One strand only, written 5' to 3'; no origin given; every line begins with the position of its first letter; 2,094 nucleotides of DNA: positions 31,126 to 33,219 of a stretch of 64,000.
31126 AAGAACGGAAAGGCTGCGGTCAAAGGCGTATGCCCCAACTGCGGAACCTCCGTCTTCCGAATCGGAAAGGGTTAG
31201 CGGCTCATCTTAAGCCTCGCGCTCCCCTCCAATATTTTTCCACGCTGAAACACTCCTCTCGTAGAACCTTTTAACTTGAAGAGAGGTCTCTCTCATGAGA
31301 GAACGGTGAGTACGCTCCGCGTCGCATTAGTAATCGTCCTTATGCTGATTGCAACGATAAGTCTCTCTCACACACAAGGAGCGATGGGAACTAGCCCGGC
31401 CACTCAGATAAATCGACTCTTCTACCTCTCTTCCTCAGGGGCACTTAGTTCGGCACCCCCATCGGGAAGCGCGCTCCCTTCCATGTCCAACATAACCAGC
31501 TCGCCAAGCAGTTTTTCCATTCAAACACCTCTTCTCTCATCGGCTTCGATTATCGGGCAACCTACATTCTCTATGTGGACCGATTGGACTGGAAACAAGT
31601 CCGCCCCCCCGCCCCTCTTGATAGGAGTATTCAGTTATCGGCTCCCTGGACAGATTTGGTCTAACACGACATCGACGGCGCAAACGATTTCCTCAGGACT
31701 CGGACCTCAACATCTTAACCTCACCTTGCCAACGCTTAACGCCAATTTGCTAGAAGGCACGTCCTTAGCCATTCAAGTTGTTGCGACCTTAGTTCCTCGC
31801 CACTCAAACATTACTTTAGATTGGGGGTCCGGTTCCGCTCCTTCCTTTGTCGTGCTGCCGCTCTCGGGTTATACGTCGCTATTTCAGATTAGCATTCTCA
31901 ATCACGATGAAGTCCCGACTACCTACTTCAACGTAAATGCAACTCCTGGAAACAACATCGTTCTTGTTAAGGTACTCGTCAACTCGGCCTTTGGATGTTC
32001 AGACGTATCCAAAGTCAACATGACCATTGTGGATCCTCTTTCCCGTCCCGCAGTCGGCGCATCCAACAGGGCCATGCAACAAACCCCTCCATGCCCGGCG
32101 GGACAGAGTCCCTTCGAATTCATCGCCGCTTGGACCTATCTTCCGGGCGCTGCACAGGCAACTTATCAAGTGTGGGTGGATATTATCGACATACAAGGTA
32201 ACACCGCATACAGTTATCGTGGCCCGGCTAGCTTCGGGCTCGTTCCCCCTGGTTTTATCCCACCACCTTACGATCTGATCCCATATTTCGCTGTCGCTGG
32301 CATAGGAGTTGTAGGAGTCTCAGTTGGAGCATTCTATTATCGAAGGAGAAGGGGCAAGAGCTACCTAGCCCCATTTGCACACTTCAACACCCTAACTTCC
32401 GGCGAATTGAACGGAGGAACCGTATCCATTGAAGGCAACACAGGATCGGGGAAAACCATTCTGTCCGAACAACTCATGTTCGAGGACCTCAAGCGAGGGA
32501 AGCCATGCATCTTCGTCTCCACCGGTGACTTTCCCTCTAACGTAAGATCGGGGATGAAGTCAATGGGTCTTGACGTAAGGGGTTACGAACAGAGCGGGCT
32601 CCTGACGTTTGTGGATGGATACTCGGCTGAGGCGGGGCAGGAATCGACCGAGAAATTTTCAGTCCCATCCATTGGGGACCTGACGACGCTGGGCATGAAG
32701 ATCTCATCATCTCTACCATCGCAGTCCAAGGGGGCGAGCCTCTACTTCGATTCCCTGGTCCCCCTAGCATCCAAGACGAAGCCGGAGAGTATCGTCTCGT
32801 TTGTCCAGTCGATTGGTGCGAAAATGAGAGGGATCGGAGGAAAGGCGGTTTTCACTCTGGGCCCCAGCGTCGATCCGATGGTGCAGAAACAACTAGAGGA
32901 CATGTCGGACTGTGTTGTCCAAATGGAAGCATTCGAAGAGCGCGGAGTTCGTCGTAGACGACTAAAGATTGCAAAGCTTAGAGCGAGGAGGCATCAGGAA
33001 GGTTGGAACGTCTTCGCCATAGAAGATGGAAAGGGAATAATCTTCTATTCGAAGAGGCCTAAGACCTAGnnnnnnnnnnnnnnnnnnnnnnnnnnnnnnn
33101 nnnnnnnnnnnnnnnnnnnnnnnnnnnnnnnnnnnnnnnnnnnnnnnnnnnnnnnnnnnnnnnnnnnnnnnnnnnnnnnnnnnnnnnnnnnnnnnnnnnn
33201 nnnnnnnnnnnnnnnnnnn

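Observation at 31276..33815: Convergent, overlapping pair of KaiC/RecA-like ATPases, one fused to a transmembrane/extracellular module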

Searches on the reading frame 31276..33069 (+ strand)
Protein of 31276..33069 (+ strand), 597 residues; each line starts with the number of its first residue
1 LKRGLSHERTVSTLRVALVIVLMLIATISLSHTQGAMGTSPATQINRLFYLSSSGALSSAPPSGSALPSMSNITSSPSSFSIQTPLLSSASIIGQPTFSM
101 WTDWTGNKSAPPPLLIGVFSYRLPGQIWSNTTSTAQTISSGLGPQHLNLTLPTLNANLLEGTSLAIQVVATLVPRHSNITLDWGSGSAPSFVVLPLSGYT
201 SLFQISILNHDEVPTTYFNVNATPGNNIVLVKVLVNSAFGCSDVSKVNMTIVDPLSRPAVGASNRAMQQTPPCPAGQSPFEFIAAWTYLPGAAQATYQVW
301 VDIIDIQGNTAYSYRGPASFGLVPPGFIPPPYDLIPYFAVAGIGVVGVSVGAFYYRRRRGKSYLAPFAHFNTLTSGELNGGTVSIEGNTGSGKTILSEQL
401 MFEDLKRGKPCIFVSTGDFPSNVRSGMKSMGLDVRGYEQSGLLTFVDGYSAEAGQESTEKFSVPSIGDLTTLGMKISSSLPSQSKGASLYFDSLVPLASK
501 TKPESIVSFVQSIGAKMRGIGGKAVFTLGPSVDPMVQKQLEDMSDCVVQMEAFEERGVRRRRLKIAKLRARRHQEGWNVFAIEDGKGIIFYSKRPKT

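Call 3: search_protein_families(library=pfam, proteins=[window:31276-33069:+], max_evalue=0.01)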
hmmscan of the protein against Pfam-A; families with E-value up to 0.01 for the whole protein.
window:31276-33069:+ (597 aa): 3 families
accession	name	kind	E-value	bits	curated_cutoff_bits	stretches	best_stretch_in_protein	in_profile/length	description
PF06745.19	ATPase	-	1.6e-30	106.7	26.6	1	375-592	14-228/231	KaiC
PF24336.1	DUF7504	-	9.9e-08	33.1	27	1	452-549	72-178/179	Family of unknown function (DUF7504)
PF20720.3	nSTAND3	-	0.0053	16.9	27.2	0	381-415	18-52/155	Novel STAND NTPase 3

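Call 4: search_protein_families(library=ncbifam, proteins=[window:31276-33069:+], max_evalue=0.01)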
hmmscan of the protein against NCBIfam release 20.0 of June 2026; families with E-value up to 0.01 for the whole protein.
window:31276-33069:+ (597 aa): 10 families
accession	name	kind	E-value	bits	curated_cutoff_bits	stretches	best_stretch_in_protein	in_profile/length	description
TIGR03877.1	thermo_KaiC_1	hypoth_equivalog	4.2e-21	75.5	307.25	1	381-592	23-234/238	KaiC domain-containing protein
NF006799.0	PRK09302.1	equivalog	2.8e-19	69.1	408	1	370-588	20-236/515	circadian clock protein KaiC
TIGR03881.1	KaiC_arch_4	hypoth_equivalog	1.4e-11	44.5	247.8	1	374-590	15-228/231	KaiC domain-containing protein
NF052589.1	ArlH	equivalog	2.9e-10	40.3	215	1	379-590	19-223/229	archaellum protein ArlH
TIGR02655.1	circ_KaiC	equivalog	1.8e-09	36.8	546.25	1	370-585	10-224/484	circadian clock protein KaiC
TIGR03880.1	KaiC_arch_3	hypoth_equivalog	7.9e-09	35.4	249.45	1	374-443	10-78/224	KaiC domain-containing protein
NF004723.0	PRK06067.1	subfamily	4.5e-08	32.9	194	1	383-584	37-229/243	flagellar accessory protein FlaH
NF006320.0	PRK08533.1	equivalog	4.1e-05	23.3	215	1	378-589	22-223/230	flagellar accessory protein FlaH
NF004629.0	PRK05973.1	equivalog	0.00084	18.4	156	1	379-445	63-129/237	DNA helicase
TIGR02237.1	recomb_radB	equivalog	0.0038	17.1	172.4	0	372-418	3-50/210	DNA repair and recombination protein RadB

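Call 6: find_homologous_proteins(query=window:31276-33069:+)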
Query window:31276-33069:+ (597 aa): 197 proteins with E <= 0.001 among 8000 candidates; the best 120 are listed.
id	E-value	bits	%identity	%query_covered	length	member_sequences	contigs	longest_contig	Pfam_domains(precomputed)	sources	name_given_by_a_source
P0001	0.0e+0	1125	85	98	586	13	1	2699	PF06745.20,PF24336.2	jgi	-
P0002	0.0e+0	1121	99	83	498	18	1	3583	PF06745.20,PF24336.2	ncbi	-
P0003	0.0e+0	1104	84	97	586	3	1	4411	PF06745.20,PF24336.2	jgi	jgi:KaiC/GvpD/RAD55 family RecA-like ATPase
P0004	0.0e+0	1092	82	98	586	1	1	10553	PF06745.20,PF24336.2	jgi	jgi:KaiC/GvpD/RAD55 family RecA-like ATPase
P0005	0.0e+0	1066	83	98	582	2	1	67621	PF06745.20,PF24336.2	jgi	jgi:KaiC/GvpD/RAD55 family RecA-like ATPase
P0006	0.0e+0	1035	80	98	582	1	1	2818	PF06745.20,PF24336.2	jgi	jgi:KaiC/GvpD/RAD55 family RecA-like ATPase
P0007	5.0e-292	988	76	99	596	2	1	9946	PF06745.20,PF24336.2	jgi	jgi:KaiC/GvpD/RAD55 family RecA-like ATPase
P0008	5.6e-282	954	72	98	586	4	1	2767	PF06745.20,PF24336.2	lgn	-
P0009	4.3e-279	945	85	83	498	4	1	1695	PF06745.20,PF24336.2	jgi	-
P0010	1.2e-268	910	87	78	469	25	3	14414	PF06745.20,PF24336.2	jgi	jgi:KaiC/GvpD/RAD55 family RecA-like ATPase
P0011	5.2e-266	902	99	68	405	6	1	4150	PF06745.20,PF24336.2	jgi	-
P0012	1.3e-265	900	90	74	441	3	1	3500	PF06745.20,PF24336.2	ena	-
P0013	8.8e-234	795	65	98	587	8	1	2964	PF06745.20,PF24336.2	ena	-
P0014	8.2e-227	772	64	96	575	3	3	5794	PF06745.20,PF24336.2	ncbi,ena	-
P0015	7.8e-226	769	72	84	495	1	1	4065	PF06745.20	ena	-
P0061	1.6e-191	656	54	98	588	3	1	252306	PF06745.20,PF24336.2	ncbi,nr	ncbi:MAG TPA: RAD55 family ATPase [Candidatus Bathyarchaeia archaeon]|nr:RAD55 family ATPase [Candid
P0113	6.8e-175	601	50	97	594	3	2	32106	PF06745.20,PF24336.2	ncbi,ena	-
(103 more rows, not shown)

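Call 7: find_encoding_contigs(protein=P0061, flank=6000, max_places=2)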
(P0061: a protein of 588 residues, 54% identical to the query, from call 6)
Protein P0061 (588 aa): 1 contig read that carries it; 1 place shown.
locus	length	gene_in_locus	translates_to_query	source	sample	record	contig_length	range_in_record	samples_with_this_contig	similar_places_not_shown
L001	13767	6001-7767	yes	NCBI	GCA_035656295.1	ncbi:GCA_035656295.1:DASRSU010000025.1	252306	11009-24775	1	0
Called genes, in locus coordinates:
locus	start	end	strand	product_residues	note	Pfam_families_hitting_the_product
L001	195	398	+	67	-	-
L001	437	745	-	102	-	-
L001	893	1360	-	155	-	-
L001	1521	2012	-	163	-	-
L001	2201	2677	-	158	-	PF00293:NUDIX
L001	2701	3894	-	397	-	PF00557:Peptidase_M24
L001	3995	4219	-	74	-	-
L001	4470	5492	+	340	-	PF08240:ADH_N, PF16912:Glu_dehyd_C, PF00107:ADH_zinc_N, PF13602:ADH_zinc_N_2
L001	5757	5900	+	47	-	PF18930:DUF5679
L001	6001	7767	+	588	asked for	PF06745:ATPase, PF24336:DUF7504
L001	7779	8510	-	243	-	PF03796:DnaB_C (faint), PF06745:ATPase, PF13481:AAA_25, PF23442:DUF7125 (faint)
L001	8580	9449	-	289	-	-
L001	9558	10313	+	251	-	PF01636:APH (faint), PF06293:Kdo (faint)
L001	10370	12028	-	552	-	PF00118:Cpn60_TCP1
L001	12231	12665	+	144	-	-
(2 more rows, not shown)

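Call 8: find_encoding_contigs(protein=P0005, flank=6000, max_places=2)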
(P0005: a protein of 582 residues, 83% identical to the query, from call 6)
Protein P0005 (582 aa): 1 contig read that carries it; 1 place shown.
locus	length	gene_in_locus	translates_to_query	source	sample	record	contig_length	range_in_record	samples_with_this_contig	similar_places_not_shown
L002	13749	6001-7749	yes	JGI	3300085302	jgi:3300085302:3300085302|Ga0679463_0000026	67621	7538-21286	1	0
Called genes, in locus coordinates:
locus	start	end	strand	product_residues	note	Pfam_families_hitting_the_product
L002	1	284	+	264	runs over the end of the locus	PF00483:NTP_transferase, PF12804:NTP_transf_3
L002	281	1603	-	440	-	PF00133:tRNA-synt_1 (faint), PF01406:tRNA-synt_1e, PF09334:tRNA-synt_1g (weak), PF09190:DALR_2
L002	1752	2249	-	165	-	PF00293:NUDIX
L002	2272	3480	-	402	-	PF00557:Peptidase_M24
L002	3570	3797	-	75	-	-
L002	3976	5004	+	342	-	PF08240:ADH_N, PF16912:Glu_dehyd_C, PF00107:ADH_zinc_N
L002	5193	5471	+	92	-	-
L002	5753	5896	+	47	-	PF18930:DUF5679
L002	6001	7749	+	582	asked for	PF06745:ATPase, PF24336:DUF7504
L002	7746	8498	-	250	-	PF06745:ATPase, PF13481:AAA_25, PF23442:DUF7125 (weak)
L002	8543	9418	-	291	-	-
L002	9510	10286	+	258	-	PF01636:APH (weak)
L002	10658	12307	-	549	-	PF00118:Cpn60_TCP1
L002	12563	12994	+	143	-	-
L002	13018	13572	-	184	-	-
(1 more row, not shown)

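Call 9: find_encoding_contigs(protein=P0113, flank=6000, max_places=2)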
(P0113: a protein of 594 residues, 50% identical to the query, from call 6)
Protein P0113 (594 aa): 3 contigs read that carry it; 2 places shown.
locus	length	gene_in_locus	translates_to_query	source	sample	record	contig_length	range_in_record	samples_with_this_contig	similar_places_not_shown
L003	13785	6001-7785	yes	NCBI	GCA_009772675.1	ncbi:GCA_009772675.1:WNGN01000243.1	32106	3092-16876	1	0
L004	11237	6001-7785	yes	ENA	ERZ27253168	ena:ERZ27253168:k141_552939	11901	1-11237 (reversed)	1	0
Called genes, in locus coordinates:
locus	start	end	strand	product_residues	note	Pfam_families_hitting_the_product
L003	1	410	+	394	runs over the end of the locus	PF00557:Peptidase_M24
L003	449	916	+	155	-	PF00293:NUDIX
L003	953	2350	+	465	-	PF00133:tRNA-synt_1 (faint), PF01406:tRNA-synt_1e, PF09334:tRNA-synt_1g, PF09190:DALR_2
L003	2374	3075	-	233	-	PF00483:NTP_transferase, PF12804:NTP_transf_3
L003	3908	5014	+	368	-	PF08240:ADH_N, PF16912:Glu_dehyd_C (weak), PF00107:ADH_zinc_N, PF13602:ADH_zinc_N_2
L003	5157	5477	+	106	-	-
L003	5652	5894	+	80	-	PF18930:DUF5679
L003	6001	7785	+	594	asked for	PF06745:ATPase, PF24336:DUF7504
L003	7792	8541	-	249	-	PF00154:RecA_N (faint), PF06745:ATPase, PF13481:AAA_25, PF23442:DUF7125 (weak)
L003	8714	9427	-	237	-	-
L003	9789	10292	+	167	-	-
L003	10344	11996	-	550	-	PF00118:Cpn60_TCP1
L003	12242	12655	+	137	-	-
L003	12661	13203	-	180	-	-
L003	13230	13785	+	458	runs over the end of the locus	PF01336:tRNA_anti-codon, PF00152:tRNA-synt_2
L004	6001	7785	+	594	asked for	PF06745:ATPase, PF24336:DUF7504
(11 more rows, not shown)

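Call 23: find_related_loci(query=A1, collection=genome_contigs, flank=6000)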
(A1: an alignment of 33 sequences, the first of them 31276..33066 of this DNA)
Query A1 (597 aa) in genome_contigs; peptide patterns used: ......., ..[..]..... (x = any residue, [..] = any of these).
311 stretches matched a pattern; 19 encode a relative of the query (tblastn E <= 1e-3); 19 distinct loci.
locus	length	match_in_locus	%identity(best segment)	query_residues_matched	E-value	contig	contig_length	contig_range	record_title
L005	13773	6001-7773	85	6-597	0e+0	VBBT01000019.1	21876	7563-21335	MAG: Candidatus Bathyarchaeota archaeon isolate BA_25 14_0927_12_40cm_scaffold_1283, whole genome shotgun sequence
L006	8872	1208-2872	60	42-597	0e+0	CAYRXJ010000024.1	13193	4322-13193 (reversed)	MAG TPA_asm: uncultured Candidatus Bathyarchaeia archaeon isolate SRP273308_co1_258 genome assembly, contig: NODE_5822_l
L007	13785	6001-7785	54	3-596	0e+0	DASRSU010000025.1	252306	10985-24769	MAG TPA_asm: Candidatus Bathyarchaeia archaeon isolate SMAG_U6295 k141_1094037, whole genome shotgun sequence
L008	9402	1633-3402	53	15-596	0e+0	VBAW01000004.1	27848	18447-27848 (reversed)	MAG: Candidatus Bathyarchaeota archaeon isolate BA_2 14_0929_02_20cm_scaffold_2265, whole genome shotgun sequence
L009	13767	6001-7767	65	7-597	0e+0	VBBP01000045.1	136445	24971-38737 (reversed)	MAG: Candidatus Bathyarchaeota archaeon isolate BA_21 14_1009_12_30cm_scaffold_87, whole genome shotgun sequence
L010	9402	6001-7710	52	15-596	5e-173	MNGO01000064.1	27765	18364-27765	MAG: Crenarchaeota archaeon 13_1_40CM_3_52_10 13_1_40cm_3_scaffold_789, whole genome shotgun sequence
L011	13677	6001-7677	52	46-596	1e-172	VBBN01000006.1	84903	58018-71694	MAG: Candidatus Bathyarchaeota archaeon isolate BA_19 14_1009_16_40cm_scaffold_1356, whole genome shotgun sequence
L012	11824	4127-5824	52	19-597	5e-172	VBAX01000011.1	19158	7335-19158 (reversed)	MAG: Candidatus Bathyarchaeota archaeon isolate BA_3 14_1009_13_20cm_scaffold_3253, whole genome shotgun sequence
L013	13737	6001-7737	51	9-597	3e-171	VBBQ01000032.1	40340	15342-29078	MAG: Candidatus Bathyarchaeota archaeon isolate BA_22 14_1009_05_40cm_scaffold_433, whole genome shotgun sequence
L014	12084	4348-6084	52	19-596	1e-169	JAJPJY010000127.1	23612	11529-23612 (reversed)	MAG: bacterium isolate Centralia_MAG_577 k107_7415825, whole genome shotgun sequence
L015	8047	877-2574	52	19-597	5e-167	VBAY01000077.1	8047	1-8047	MAG: Candidatus Bathyarchaeota archaeon isolate BA_4 14_0903_16_40cm_scaffold_9221, whole genome shotgun sequence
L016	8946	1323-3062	48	18-596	5e-166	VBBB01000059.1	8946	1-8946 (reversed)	MAG: Candidatus Bathyarchaeota archaeon isolate BA_7 14_0903_09_20cm_scaffold_3652, whole genome shotgun sequence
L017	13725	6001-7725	49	18-591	3e-160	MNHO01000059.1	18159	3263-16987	MAG: archaeon 13_1_40CM_2_52_13 13_1_40cm_2_scaffold_627, whole genome shotgun sequence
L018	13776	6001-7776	63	7-597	0e+0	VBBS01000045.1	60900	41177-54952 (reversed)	MAG: Candidatus Bathyarchaeota archaeon isolate BA_24 14_0903_09_30cm_scaffold_505, whole genome shotgun sequence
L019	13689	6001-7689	48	36-597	5e-155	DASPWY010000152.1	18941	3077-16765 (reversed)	MAG TPA_asm: Candidatus Bathyarchaeia archaeon isolate SMAG_U11553 k141_1306365, whole genome shotgun sequence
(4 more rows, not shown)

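Call 25: predict_structure(alignment_id=A1)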
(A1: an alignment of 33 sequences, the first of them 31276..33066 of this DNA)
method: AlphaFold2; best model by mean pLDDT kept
length: 597 residues; sequences in the alignment: 33
mean_pLDDT: 72.4   pTM: 0.51
mean pLDDT of the five models: 72.4, 72.4, 67.2, 63.3, 62.1
residues with pLDDT >= 90: 204; 70-90: 188; 50-70: 62; < 50: 143
segments of 3 or more residues with pLDDT < 50: 1-11, 32-40, 331-393, 450-455, 462-466, 551-597
pLDDT, mean of each block of 10 residues (from residue 1): 37 69 74 41 84 89 83 91 93 94 89 94 94 91 88 91 95 91 89 94 93 92 91 95 94 91 92 82 93 91 94 91 81 44 43 37 26 25 26 62 82 73 75 81 72 48 51 62 73 72 77 78 77 73 63 36 30 29 32 36
secondary structure, 60 per line:
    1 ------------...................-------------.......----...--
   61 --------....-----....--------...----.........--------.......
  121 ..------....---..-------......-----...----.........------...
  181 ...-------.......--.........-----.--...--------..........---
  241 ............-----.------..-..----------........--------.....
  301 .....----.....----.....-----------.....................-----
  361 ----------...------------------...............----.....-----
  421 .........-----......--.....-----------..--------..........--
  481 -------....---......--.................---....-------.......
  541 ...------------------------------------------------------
elements in order: H13-31 E45-51 E56-58 E69-72 E78-81 E90-92 E97-105 E114-122 E129-132 E145-150 E156-158 E163-171 E178-183 E191-197 E200-208 E217-219 E228-237 E244-252 E280-287 E296-305 E310-314 E319-323 H335-355 H392-406 E411-415 H421-429 H435-440 E443-447 H469-478 E488-491 H495-500 H503-519 E523-526 H534-543

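Call 30: fold_search(model_id=the predicted structure, library=pdb)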
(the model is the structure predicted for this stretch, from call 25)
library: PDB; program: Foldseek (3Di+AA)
matches with E <= 10: 1653; with E <= 0.001: 284
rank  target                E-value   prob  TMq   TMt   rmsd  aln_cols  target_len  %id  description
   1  2dr3_E                1.8e-07  1.00  0.23  0.54   3.6       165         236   27  Crystal Structure of RecA superfamily ATPase PH0284 from Pyrococcus horikoshii OT3 (released 2006-12-06)
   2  1mpx_A                2.1e-07  1.00  0.21  0.21   5.0       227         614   16  ALPHA-AMINO ACID ESTER HYDROLASE LABELED WITH SELENOMETHIONINE (released 2003-04-15)
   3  2dr3_B                4.0e-07  1.00  0.24  0.57   3.3       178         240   25  Crystal Structure of RecA superfamily ATPase PH0284 from Pyrococcus horikoshii OT3 (released 2006-12-06)
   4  8jon_A                4.0e-07  1.00  0.21  0.25   6.2       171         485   21  Structure of a synthetic circadian clock protein KaiC mutant of cyanobacteria Synechococcus elongatus PCC 7942 (released 2024-06-12)
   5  2dr3_C                5.9e-07  1.00  0.23  0.55   3.5       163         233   25  Crystal Structure of RecA superfamily ATPase PH0284 from Pyrococcus horikoshii OT3 (released 2006-12-06)
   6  2dr3_A                7.8e-07  1.00  0.23  0.56   3.6       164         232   26  Crystal Structure of RecA superfamily ATPase PH0284 from Pyrococcus horikoshii OT3 (released 2006-12-06)
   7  2dr3_D                8.7e-07  1.00  0.21  0.49   3.9       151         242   25  Crystal Structure of RecA superfamily ATPase PH0284 from Pyrococcus horikoshii OT3 (released 2006-12-06)
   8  2dr3_F                9.2e-07  1.00  0.23  0.52   3.6       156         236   27  Crystal Structure of RecA superfamily ATPase PH0284 from Pyrococcus horikoshii OT3 (released 2006-12-06)
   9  7dy1_E                1.4e-06  1.00  0.22  0.28   5.3       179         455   20  Crystal Structure of Cyanobacterial Circadian Clock Protein KaiC (released 2022-05-18)
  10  7s66_A                1.6e-06  1.00  0.23  0.28   5.0       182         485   22  Extended conformation of nighttime state KaiC (released 2021-09-22)
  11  3ib3_A                1.7e-06  1.00  0.20  0.22   5.5       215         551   12  Crystal Structure of SACOL2612 - CocE/NonD family hydrolase from Staphylococcus aureus (released 2009-08-11)
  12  2b9v_A                2.1e-06  1.00  0.21  0.20   5.0       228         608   11  Acetobacter turbidans alpha-amino acid ester hydrolase (released 2005-12-27)
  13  2gbl_C                2.1e-06  1.00  0.23  0.28   4.8       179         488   21  Crystal Structure of Full Length Circadian Clock Protein KaiC with Phosphorylation Sites (released 2007-01-23)
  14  4yds                  2.4e-06  1.00  0.21  0.51   4.8       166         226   19  FlaH from Sulfolobus acidocaldarius with ATP and Mg-Ion (released 2015-11-11)
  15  3k09_C                2.7e-06  1.00  0.22  0.27   4.5       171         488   23  Crystal structure of the phosphorylation-site mutant S431D of the KaiC circadian clock protein (released 2010-03-31)
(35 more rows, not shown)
